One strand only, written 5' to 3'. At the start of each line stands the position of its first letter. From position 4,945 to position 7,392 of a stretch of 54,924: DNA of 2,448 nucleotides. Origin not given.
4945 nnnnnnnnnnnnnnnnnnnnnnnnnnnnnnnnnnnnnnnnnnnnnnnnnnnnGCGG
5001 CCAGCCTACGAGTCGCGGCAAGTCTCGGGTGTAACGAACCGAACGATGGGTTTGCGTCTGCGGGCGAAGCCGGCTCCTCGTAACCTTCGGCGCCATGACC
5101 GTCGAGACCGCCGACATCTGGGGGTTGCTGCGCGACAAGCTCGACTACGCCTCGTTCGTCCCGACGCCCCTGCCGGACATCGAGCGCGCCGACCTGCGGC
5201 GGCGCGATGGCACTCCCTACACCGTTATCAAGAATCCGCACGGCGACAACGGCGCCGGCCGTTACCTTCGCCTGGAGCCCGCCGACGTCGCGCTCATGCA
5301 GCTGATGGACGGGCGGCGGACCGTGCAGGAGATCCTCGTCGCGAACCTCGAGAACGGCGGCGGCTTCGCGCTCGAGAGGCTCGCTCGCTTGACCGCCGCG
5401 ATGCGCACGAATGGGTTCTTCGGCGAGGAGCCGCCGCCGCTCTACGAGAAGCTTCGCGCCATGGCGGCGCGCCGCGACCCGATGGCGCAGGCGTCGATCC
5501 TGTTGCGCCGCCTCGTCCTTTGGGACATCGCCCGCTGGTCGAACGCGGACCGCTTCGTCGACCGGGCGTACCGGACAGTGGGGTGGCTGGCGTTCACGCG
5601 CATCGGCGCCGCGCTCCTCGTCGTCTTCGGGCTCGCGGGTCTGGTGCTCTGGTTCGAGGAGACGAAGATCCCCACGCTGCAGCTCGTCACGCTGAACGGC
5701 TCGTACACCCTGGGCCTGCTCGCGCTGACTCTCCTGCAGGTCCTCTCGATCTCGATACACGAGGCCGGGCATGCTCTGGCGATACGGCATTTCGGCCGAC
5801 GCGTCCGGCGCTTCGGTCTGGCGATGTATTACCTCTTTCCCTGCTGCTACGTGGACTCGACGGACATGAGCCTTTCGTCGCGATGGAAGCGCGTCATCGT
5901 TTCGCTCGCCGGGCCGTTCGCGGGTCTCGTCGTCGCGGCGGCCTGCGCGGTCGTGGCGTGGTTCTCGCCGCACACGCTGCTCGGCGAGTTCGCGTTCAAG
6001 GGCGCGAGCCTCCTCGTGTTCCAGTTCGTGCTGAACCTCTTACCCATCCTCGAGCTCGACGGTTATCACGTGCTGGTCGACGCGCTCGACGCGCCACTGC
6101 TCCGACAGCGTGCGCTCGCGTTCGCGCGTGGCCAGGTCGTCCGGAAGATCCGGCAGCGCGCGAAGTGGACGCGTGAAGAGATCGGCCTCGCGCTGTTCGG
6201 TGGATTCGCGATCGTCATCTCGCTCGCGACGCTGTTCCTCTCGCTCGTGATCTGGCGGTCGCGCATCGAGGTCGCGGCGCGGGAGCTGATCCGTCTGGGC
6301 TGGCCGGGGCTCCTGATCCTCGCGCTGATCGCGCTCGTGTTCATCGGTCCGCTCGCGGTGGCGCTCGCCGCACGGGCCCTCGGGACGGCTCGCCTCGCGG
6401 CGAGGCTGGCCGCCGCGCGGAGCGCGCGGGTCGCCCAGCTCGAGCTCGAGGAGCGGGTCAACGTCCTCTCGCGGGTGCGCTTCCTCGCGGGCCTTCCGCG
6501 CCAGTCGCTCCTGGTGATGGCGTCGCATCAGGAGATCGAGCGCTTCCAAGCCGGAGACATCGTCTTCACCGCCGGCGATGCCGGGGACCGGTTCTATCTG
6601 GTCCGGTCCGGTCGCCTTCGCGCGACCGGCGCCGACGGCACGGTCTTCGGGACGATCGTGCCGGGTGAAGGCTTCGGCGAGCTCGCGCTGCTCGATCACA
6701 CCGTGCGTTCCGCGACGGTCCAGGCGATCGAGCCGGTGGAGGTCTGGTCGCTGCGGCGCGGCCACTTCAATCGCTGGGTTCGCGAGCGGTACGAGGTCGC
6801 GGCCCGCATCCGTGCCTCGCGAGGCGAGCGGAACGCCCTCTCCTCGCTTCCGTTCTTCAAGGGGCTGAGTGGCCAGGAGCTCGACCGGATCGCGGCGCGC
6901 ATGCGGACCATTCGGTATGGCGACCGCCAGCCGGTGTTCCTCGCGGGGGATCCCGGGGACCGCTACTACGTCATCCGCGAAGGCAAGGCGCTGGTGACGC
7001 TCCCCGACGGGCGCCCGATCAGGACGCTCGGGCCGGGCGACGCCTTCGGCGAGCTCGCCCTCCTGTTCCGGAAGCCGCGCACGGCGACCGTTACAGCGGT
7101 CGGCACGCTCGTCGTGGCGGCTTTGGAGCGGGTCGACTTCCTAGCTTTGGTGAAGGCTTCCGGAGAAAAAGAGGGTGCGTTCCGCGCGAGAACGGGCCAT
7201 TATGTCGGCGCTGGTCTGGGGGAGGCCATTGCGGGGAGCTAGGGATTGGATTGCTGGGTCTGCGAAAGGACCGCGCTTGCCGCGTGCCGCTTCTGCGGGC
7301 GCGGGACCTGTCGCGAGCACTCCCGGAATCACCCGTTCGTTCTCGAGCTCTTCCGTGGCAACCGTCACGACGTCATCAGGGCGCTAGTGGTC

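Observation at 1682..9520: Candidate cAMP-gated peptide/protein-processing module: cyclase-STAND, RRE-M50-2xCNB protease, zinc mini-protein, leader-bearing repeat protein, Crp regulator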

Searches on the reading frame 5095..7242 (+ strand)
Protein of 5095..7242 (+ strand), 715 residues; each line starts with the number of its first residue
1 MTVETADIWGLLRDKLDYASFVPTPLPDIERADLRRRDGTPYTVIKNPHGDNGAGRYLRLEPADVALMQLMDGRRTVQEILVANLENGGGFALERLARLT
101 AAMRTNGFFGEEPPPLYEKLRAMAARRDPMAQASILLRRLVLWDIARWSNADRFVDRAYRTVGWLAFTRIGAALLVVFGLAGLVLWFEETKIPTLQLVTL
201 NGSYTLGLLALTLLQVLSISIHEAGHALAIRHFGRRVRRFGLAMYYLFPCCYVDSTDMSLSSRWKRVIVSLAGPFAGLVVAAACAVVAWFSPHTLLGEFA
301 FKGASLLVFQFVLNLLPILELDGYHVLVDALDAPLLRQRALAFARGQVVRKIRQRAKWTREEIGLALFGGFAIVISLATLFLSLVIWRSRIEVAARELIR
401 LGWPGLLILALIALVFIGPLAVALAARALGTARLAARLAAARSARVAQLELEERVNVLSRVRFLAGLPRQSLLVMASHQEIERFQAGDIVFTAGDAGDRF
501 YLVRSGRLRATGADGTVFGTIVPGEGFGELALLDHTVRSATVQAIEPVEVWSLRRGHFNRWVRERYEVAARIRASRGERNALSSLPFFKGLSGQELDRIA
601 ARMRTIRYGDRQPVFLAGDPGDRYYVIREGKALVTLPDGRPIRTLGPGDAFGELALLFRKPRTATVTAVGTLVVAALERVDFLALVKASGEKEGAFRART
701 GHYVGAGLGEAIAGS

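Call 3: search_protein_families(library=pfam, proteins=[window:5095-7242:+], max_evalue=0.1)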
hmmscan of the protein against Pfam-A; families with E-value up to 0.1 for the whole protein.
window:5095-7242:+ (715 aa): 3 families
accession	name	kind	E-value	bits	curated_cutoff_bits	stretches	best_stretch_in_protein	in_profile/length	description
PF00027.35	cNMP_binding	-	2e-41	140.3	27.5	2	482-563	2-87/89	Cyclic nucleotide-binding domain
PF02163.28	Peptidase_M50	-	2.2e-14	53.8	27.2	1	216-292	7-104/221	Peptidase family M50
PF11667.14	DUF3267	-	0.029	15.2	27.1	1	217-296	3-77/108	Putative zincin peptidase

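Call 4: search_protein_families(library=ncbifam, proteins=[window:5095-7242:+], max_evalue=0.1)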
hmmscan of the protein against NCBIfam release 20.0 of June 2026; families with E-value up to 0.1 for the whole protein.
window:5095-7242:+ (715 aa): 9 families
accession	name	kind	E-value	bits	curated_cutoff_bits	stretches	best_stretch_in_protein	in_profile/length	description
NF041824.1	daptide_HExxH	equivalog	1.2e-39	136.5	300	1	53-420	24-368/379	daptide biosynthesis intramembrane metalloprotease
NF058543.1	ActPatMycb56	equivalog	1.7e-18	66.6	460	2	463-562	3-105/317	acetyltransferase Pat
NF058609.1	RiPP_HExxH_LiaK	equivalog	8.9e-18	64.8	225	1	209-332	92-213/246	YydH/LiaK family epipeptide maturation metalloprotease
NF041163.2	encap_f2b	equivalog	3.7e-13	49.4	400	2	457-576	68-197/450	family 2B encapsulin nanocompartment shell protein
NF008732.0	PRK11753.1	equivalog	2.1e-09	37.2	266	2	472-574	16-123/214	cAMP-activated global transcriptional regulator CRP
TIGR03896.1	cyc_nuc_ocin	subfamily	4.8e-09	36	161.05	1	474-571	156-257/317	bacteriocin-type transport-associated protein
NF052518.1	TransRegLdrP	equivalog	8.4e-07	29.2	300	1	608-678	4-77/195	transcriptional regulator LdrP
TIGR01410.1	tatB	equivalog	0.0077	16.7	56.5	1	401-438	3-40/80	Sec-independent protein translocase protein TatB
NF050806.1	TransRegFixKCaul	equivalog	0.084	12.1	300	0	477-571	21-116/215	transcriptional regulator FixK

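Call 6: find_homologous_proteins(query=window:5095-7242:+)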
Query window:5095-7242:+ (715 aa): 349 proteins with E <= 0.001 among 8000 candidates; the best 120 are listed.
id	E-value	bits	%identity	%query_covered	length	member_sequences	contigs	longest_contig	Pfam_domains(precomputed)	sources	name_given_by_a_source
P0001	0.0e+0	1559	100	100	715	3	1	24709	PF02163.29,PF00027.36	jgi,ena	jgi:putative peptide zinc metalloprotease protein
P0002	0.0e+0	1304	83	99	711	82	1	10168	PF02163.29,PF00027.36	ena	-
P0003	0.0e+0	1288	82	99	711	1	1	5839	PF02163.29,PF00027.36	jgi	jgi:putative peptide zinc metalloprotease protein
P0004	0.0e+0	1283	82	99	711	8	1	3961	PF02163.29,PF00027.36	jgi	jgi:putative peptide zinc metalloprotease protein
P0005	0.0e+0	1279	82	99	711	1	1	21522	PF02163.29,PF00027.36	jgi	jgi:putative peptide zinc metalloprotease protein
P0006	0.0e+0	1278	82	99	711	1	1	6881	PF02163.29,PF00027.36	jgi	jgi:putative peptide zinc metalloprotease protein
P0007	0.0e+0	1275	82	99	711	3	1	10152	PF02163.29,PF00027.36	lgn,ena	-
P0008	0.0e+0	1274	81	99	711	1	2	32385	PF02163.29,PF00027.36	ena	-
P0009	0.0e+0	1266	81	99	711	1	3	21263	PF02163.29,PF00027.36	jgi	jgi:CRP-like cAMP-binding protein/Zn-dependent protease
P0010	0.0e+0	1261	81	99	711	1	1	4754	PF02163.29,PF00027.36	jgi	jgi:putative peptide zinc metalloprotease protein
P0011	0.0e+0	1246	80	99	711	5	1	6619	PF02163.29,PF00027.36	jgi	jgi:putative peptide zinc metalloprotease protein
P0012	0.0e+0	1212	78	99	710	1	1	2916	PF02163.29,PF00027.36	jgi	jgi:putative peptide zinc metalloprotease protein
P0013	0.0e+0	1209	77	99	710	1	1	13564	PF02163.29,PF00027.36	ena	-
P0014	0.0e+0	1155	75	99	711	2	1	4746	PF02163.29,PF00027.36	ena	-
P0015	0.0e+0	1155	75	99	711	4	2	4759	PF02163.29,PF00027.36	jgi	-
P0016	0.0e+0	1154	74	99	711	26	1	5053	PF02163.29,PF00027.36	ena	-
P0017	0.0e+0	1153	75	99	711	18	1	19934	PF02163.29,PF00027.36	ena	-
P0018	0.0e+0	1152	74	99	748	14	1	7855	PF02163.29,PF00027.36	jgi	-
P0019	0.0e+0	1145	73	99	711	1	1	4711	PF02163.29,PF00027.36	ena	-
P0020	0.0e+0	1142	74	99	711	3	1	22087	PF02163.29,PF00027.36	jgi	jgi:putative peptide zinc metalloprotease protein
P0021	0.0e+0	1139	73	99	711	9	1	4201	PF02163.29,PF00027.36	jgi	-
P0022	0.0e+0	1136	74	98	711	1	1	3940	PF02163.29,PF00027.36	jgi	jgi:CRP-like cAMP-binding protein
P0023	0.0e+0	1136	74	99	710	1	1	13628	PF02163.29,PF00027.36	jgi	jgi:CRP-like cAMP-binding protein/Zn-dependent protease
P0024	0.0e+0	1134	73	99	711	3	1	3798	PF02163.29,PF00027.36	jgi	jgi:putative peptide zinc metalloprotease protein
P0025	0.0e+0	1132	73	99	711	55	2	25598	PF02163.29,PF00027.36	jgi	-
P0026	0.0e+0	1122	72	97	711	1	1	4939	PF02163.29,PF00027.36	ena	-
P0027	0.0e+0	1102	71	99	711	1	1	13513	PF02163.29,PF00027.36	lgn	-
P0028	0.0e+0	1046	68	97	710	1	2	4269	PF02163.29,PF00027.36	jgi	jgi:CRP-like cAMP-binding protein/Zn-dependent protease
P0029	0.0e+0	1046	68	97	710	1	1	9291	PF02163.29,PF00027.36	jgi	jgi:CRP-like cAMP-binding protein/Zn-dependent protease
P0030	0.0e+0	1045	68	97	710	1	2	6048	PF02163.29,PF00027.36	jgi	jgi:CRP-like cAMP-binding protein/Zn-dependent protease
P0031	0.0e+0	1044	68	97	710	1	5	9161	PF02163.29,PF00027.36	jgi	jgi:CRP-like cAMP-binding protein/Zn-dependent protease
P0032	0.0e+0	1044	68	97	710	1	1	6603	PF02163.29,PF00027.36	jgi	jgi:CRP-like cAMP-binding protein/Zn-dependent protease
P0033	0.0e+0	1044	69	97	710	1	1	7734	PF02163.29,PF00027.36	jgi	-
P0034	0.0e+0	1043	70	99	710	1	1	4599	PF02163.29,PF00027.36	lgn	-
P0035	0.0e+0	1042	68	97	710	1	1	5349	PF02163.29,PF00027.36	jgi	jgi:CRP-like cAMP-binding protein/Zn-dependent protease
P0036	0.0e+0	1039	69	99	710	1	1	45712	PF02163.29,PF00027.36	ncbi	ncbi:MAG: hypothetical protein NVS9B6_03020 [Candidatus Limnocylindrales bacterium]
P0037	0.0e+0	1039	68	97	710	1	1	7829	PF02163.29,PF00027.36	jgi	jgi:CRP-like cAMP-binding protein/Zn-dependent protease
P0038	0.0e+0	1039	68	97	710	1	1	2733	PF02163.29,PF00027.36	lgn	-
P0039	0.0e+0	1038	68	97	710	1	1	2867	PF02163.29,PF00027.36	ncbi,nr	ncbi:MAG TPA: cyclic nucleotide-binding domain-containing protein [Candidatus Saccharimonadales bact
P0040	0.0e+0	1037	68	97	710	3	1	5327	PF02163.29,PF00027.36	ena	-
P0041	0.0e+0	1036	68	97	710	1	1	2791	PF02163.29,PF00027.36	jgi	-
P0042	0.0e+0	1035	68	97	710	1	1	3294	PF02163.29,PF00027.36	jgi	jgi:putative peptide zinc metalloprotease protein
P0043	0.0e+0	1035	68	97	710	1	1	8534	PF02163.29,PF00027.36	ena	-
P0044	0.0e+0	1034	68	97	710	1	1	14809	PF02163.29,PF00027.36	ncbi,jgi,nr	ncbi:MAG: putative peptide zinc metalloprotease protein [Chloroflexota bacterium]|jgi:CRP-like cAMP-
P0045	0.0e+0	1034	68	98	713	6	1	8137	PF02163.29,PF00027.36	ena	-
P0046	0.0e+0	1033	67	97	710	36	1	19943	PF02163.29,PF00027.36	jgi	jgi:CRP-like cAMP-binding protein/Zn-dependent protease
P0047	0.0e+0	1032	68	97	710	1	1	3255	PF02163.29,PF00027.36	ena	-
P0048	0.0e+0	1031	68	97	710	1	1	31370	PF02163.29,PF00027.36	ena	-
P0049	0.0e+0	1031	68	97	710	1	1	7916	PF02163.29,PF00027.36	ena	-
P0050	0.0e+0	1031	68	97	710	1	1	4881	PF02163.29,PF00027.36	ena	-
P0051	0.0e+0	1030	69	98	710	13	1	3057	PF02163.29,PF00027.36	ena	-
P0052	0.0e+0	1030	67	97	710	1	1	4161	PF02163.29,PF00027.36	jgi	jgi:CRP-like cAMP-binding protein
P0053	0.0e+0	1030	68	97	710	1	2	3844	PF02163.29,PF00027.36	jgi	jgi:CRP-like cAMP-binding protein/Zn-dependent protease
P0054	0.0e+0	1029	67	97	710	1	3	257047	PF02163.29,PF00027.36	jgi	jgi:putative peptide zinc metalloprotease protein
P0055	0.0e+0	1028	68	97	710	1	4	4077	PF02163.29,PF00027.36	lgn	-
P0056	0.0e+0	1027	68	97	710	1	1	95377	PF02163.29,PF00027.36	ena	-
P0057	0.0e+0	1027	68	97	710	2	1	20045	PF02163.29,PF00027.36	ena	-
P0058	0.0e+0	1027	68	97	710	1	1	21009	PF02163.29,PF00027.36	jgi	-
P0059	0.0e+0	1027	67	97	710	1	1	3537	PF02163.29,PF00027.36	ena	-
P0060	0.0e+0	1027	68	97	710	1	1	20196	PF02163.29,PF00027.36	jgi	jgi:CRP-like cAMP-binding protein/Zn-dependent protease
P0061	0.0e+0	1026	68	97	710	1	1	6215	PF02163.29,PF00027.36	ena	-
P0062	0.0e+0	1025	68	97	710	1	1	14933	PF02163.29,PF00027.36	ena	-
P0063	0.0e+0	1025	67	97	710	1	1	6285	PF02163.29,PF00027.36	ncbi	-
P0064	0.0e+0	1024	67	97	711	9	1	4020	PF02163.29,PF00027.36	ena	-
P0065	0.0e+0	1024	68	97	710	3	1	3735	PF02163.29,PF00027.36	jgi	jgi:putative peptide zinc metalloprotease protein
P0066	0.0e+0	1023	68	97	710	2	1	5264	PF02163.29,PF00027.36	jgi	jgi:CRP-like cAMP-binding protein/Zn-dependent protease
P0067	0.0e+0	1023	67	98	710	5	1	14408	PF02163.29,PF00027.36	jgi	-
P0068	0.0e+0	1022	66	97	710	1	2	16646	PF02163.29,PF00027.36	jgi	jgi:CRP-like cAMP-binding protein/Zn-dependent protease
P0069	0.0e+0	1020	68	97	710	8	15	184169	PF02163.29,PF00027.36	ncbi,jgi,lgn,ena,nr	ncbi:MAG TPA: hypothetical protein DCK98_04895 [Chloroflexi bacterium]|jgi:CRP-like cAMP-binding pro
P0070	0.0e+0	1019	67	97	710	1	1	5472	PF02163.29,PF00027.36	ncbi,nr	ncbi:MAG TPA: cyclic nucleotide-binding domain-containing protein [Candidatus Limnocylindria bacteri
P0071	0.0e+0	1018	68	97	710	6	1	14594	PF02163.29,PF00027.36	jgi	-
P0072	0.0e+0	1015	68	98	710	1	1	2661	PF02163.29,PF00027.36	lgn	-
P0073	0.0e+0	1015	68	97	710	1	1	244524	PF02163.29,PF00027.36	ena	-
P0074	0.0e+0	1015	67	97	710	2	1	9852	PF02163.29,PF00027.36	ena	-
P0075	0.0e+0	1014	67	97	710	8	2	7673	PF02163.29,PF00027.36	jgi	jgi:putative peptide zinc metalloprotease protein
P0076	0.0e+0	1014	67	97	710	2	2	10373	PF02163.29,PF00027.36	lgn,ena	-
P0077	0.0e+0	1013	65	99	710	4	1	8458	PF02163.29,PF00027.36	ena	-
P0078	0.0e+0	1013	66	97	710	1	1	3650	PF02163.29,PF00027.36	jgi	-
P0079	0.0e+0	1013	66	97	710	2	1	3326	PF02163.29,PF00027.36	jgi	jgi:putative peptide zinc metalloprotease protein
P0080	0.0e+0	1013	66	97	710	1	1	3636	PF02163.29,PF00027.36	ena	-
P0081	0.0e+0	1013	68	97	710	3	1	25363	PF02163.29,PF00027.36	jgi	jgi:putative peptide zinc metalloprotease protein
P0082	0.0e+0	1013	67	97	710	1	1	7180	PF02163.29,PF00027.36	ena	-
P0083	0.0e+0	1012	67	97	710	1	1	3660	PF02163.29,PF00027.36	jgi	-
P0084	0.0e+0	1012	67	97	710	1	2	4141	PF02163.29,PF00027.36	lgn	-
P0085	0.0e+0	1012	67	97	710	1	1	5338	PF02163.29,PF00027.36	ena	-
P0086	0.0e+0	1012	67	97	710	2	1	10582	PF02163.29,PF00027.36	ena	-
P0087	0.0e+0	1012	67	97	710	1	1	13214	PF02163.29,PF00027.36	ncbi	ncbi:MAG TPA: cyclic nucleotide-binding domain-containing protein [Candidatus Limnocylindria bacteri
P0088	0.0e+0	1011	66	97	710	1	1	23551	PF02163.29,PF00027.36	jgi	jgi:putative peptide zinc metalloprotease protein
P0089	3.9e-298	1009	67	97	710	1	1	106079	PF02163.29,PF00027.36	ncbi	-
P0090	4.1e-298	1009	66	97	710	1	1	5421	PF02163.29,PF00027.36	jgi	jgi:putative peptide zinc metalloprotease protein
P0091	4.7e-298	1008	66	99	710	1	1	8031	PF02163.29,PF00027.36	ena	-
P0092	1.7e-297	1007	67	97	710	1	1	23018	PF02163.29,PF00027.36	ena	-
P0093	2.3e-297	1006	66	97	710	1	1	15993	PF02163.29,PF00027.36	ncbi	ncbi:MAG: cyclic nucleotide-binding domain-containing protein [Candidatus Limnocylindria bacterium]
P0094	4.7e-297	1005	65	99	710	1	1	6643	PF02163.29,PF00027.36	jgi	-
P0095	4.8e-297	1005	66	99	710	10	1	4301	PF02163.29,PF00027.36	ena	-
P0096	5.5e-297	1005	65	99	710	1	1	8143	PF02163.29,PF00027.36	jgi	-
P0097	6.5e-297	1005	65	99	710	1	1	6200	PF02163.29,PF00027.36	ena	-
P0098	7.0e-297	1005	67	98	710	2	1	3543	PF02163.29,PF00027.36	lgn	-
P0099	2.6e-296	1003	65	99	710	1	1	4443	PF02163.29,PF00027.36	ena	-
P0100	3.0e-296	1002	65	99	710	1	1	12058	PF02163.29,PF00027.36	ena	-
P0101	4.0e-296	1002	65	97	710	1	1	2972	PF02163.29,PF00027.36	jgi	jgi:putative peptide zinc metalloprotease protein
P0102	6.3e-296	1001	66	97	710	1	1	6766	PF02163.29,PF00027.36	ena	-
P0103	7.0e-296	1001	66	97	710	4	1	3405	PF02163.29,PF00027.36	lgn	-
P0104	1.4e-295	1000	67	97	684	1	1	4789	PF02163.29,PF00027.36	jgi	jgi:CRP-like cAMP-binding protein/Zn-dependent protease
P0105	2.9e-295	999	66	97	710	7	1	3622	PF02163.29,PF00027.36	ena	-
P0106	3.5e-295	999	66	97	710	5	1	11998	PF02163.29,PF00027.36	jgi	-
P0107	4.0e-295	999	66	97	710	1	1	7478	PF02163.29,PF00027.36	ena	-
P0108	1.0e-293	994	66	98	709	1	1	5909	PF02163.29,PF00027.36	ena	-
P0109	1.3e-293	994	66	99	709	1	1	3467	PF02163.29,PF00027.36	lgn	-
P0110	2.8e-293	993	66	97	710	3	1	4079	PF02163.29,PF00027.36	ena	-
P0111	1.1e-292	991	64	97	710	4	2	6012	PF02163.29,PF00027.36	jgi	jgi:putative peptide zinc metalloprotease protein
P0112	1.6e-292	990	65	97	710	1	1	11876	PF02163.29,PF00027.36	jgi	jgi:putative peptide zinc metalloprotease protein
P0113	3.6e-292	989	65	98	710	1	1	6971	PF02163.29,PF00027.36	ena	-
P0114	3.9e-292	989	65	99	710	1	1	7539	PF02163.29,PF00027.36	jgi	jgi:putative peptide zinc metalloprotease protein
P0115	4.0e-291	986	65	97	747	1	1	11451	PF02163.29,PF00027.36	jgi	jgi:CRP-like cAMP-binding protein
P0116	2.7e-290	983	65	97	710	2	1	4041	PF02163.29,PF00027.36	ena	-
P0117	2.3e-289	980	66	95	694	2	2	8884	PF02163.29,PF00027.36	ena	-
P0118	3.0e-289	979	63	100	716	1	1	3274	PF02163.29,PF00027.36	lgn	-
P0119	2.6e-288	976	64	97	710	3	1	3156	PF02163.29,PF00027.36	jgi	-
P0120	6.5e-288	975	65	98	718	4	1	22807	PF02163.29,PF00027.36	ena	-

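Call 8: find_encoding_contigs(protein=P0054, flank=10000, max_places=2)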
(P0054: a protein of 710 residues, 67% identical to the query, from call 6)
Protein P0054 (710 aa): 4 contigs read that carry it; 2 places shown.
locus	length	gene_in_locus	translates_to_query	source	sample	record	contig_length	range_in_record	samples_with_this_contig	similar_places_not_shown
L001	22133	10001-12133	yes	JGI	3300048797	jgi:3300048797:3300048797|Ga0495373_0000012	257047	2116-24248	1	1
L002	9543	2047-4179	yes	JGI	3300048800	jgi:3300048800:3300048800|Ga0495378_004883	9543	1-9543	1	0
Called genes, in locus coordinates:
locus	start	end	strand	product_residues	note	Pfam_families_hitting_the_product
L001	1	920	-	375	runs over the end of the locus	PF05222:AlaDh_PNT_N, PF01262:AlaDh_PNT_C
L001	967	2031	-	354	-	PF00583:Acetyltransf_1, PF13508:Acetyltransf_7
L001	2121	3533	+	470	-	PF01979:Amidohydro_1, PF07969:Amidohydro_3 (weak)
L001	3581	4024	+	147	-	PF05163:DinB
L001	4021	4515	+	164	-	PF05163:DinB, PF12867:DinB_2 (weak)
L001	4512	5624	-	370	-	PF00072:Response_reg, PF00211:Guanylate_cyc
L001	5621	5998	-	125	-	PF00072:Response_reg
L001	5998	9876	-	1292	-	PF01590:GAF, PF13185:GAF_2, PF13492:GAF_3, PF01590:GAF, PF13185:GAF_2, PF01590:GAF, PF13185:GAF_2, PF13492:GAF_3, +14 more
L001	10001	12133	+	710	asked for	PF02163:Peptidase_M50 (weak), PF00027:cNMP_binding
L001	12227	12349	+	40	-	-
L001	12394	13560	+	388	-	PF14407:Frankia_peptide (weak)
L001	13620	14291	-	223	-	PF00027:cNMP_binding, PF13545:HTH_Crp_2, PF00325:Crp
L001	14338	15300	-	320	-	PF00296:Bac_luciferase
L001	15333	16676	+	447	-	PF00202:Aminotran_3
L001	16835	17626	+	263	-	PF00296:Bac_luciferase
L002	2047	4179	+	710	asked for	PF02163:Peptidase_M50 (weak), PF00027:cNMP_binding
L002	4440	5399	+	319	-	PF14407:Frankia_peptide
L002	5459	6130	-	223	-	PF00325:Crp (faint), PF00027:cNMP_binding, PF13545:HTH_Crp_2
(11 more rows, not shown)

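Call 9: find_encoding_contigs(protein=P0073, flank=10000, max_places=2)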
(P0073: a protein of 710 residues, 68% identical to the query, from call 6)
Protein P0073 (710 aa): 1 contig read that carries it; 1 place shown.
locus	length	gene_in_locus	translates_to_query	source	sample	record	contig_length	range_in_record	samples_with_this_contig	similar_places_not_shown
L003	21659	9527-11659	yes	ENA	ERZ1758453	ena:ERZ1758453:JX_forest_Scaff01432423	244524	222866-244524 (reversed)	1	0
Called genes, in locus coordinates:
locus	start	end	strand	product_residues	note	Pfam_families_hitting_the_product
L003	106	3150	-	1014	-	PF00211:Guanylate_cyc, PF13191:AAA_16, PF13401:AAA_22 (faint)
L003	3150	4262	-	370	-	PF00072:Response_reg, PF00211:Guanylate_cyc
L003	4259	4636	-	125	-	PF00072:Response_reg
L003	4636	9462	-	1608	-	PF01590:GAF, PF13185:GAF_2, PF13492:GAF_3, PF01590:GAF, PF13185:GAF_2, PF13492:GAF_3, PF01590:GAF, PF13185:GAF_2, +20 more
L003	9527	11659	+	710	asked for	PF02163:Peptidase_M50, PF00027:cNMP_binding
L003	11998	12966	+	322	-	PF14407:Frankia_peptide (weak)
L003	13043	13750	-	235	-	PF00027:cNMP_binding, PF13545:HTH_Crp_2, PF00325:Crp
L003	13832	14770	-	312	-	PF00296:Bac_luciferase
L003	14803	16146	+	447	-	PF00202:Aminotran_3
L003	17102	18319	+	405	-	PF01979:Amidohydro_1, PF07969:Amidohydro_3 (faint)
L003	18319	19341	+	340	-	PF05544:Pro_racemase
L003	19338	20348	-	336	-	PF00296:Bac_luciferase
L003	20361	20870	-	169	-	PF01243:PNPOx_N, PF12900:Pyridox_ox_2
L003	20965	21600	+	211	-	PF01996:F420_ligase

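Call 25: search_protein_representatives(protein=window:5095-7242:+)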
Query: 715 residues. Proteins with E-value up to 0.001 (for the whole library): 44594; up to 1e-10: 9418; up to 1e-30: 647. The best 150 are listed.
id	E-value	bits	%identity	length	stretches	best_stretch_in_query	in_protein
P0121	4.4e-241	818.5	57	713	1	8-714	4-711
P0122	2.0e-143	495.7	34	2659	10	451-687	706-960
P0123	1.5e-123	430.1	35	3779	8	459-686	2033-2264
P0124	1.3e-121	423.6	50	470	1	241-701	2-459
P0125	1.3e-121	423.6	32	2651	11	454-681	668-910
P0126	2.3e-116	406.3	61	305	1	7-310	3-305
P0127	1.9e-103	363.6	35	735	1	7-695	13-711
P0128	3.9e-100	352.7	35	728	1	3-687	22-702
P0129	5.4e-97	342.3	32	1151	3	7-430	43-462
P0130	1.5e-96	340.8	37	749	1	7-686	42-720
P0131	1.5e-96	340.8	37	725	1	4-672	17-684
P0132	1.8e-94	333.9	32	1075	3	7-443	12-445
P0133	8.7e-94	331.7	33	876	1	6-688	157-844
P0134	2.5e-93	330.2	37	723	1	7-686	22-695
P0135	2.6e-92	326.8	33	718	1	5-688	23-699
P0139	4.7e-91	322.6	33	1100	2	5-420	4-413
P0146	7.2e-88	312.1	31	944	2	7-424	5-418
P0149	8.5e-87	308.6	33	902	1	3-686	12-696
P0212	1.9e-66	241.3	37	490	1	7-441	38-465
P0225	8.9e-62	225.9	33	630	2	36-377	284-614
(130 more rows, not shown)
